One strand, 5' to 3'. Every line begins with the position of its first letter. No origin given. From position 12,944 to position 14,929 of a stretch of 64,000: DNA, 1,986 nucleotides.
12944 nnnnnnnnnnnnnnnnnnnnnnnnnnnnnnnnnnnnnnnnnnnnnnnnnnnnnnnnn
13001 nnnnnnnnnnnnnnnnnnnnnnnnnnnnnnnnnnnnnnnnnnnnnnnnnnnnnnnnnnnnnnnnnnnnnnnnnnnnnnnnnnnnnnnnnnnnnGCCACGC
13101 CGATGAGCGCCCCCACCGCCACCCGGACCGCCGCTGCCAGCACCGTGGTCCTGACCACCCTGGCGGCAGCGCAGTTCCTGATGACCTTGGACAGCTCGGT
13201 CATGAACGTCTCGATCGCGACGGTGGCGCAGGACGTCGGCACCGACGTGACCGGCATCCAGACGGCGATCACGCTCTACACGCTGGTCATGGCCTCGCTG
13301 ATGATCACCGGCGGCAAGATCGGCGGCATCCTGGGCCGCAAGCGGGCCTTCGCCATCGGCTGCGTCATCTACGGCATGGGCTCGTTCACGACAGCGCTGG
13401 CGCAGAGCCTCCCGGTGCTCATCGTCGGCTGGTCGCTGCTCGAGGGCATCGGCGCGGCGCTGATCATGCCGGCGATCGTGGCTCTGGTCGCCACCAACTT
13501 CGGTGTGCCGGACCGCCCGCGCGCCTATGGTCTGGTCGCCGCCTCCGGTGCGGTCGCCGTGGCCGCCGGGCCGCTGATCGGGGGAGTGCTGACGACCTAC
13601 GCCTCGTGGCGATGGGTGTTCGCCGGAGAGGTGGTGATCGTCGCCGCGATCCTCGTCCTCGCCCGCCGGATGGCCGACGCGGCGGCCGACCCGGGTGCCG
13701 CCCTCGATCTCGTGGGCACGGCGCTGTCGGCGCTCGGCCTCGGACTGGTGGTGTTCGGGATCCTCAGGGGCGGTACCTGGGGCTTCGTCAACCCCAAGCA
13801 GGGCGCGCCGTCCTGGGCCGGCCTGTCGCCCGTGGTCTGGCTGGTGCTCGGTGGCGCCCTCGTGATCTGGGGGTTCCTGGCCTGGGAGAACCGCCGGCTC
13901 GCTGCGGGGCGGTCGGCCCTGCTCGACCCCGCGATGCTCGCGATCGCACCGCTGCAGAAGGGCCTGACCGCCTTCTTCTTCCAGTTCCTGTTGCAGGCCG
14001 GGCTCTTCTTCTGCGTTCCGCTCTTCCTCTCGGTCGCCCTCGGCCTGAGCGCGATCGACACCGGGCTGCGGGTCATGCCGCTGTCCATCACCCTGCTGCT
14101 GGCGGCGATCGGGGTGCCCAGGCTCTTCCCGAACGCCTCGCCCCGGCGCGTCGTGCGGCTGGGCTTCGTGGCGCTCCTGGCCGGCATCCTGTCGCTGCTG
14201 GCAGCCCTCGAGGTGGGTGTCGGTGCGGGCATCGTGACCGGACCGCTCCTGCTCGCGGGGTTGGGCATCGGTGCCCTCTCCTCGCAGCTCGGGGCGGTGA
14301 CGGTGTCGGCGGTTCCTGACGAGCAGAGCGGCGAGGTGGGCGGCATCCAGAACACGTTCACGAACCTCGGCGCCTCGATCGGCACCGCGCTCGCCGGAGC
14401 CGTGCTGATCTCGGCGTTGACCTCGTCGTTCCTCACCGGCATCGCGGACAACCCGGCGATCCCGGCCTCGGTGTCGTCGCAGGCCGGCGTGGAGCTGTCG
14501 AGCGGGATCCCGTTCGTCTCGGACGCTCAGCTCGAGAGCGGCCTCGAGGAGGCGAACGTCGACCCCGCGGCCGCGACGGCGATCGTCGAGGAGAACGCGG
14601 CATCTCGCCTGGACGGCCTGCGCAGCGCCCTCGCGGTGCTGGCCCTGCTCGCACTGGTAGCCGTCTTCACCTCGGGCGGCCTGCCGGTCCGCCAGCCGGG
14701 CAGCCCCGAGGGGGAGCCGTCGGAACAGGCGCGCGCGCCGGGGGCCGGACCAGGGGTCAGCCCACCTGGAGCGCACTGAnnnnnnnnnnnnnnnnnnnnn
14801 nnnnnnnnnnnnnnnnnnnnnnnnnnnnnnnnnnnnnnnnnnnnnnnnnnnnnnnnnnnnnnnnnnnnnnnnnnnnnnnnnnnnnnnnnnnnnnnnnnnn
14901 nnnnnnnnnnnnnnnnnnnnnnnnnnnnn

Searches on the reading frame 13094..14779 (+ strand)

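Call 80: search_protein_families(library=pfam, proteins=[window:13094-14779:+], max_evalue=0.00001)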
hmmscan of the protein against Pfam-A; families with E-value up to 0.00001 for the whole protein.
window:13094-14779:+ (561 aa): 1 family
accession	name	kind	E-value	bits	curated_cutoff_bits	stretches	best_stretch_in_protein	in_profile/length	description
PF07690.21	MFS_1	-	1.7e-38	132.9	33.4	1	23-431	1-347/347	Major Facilitator Superfamily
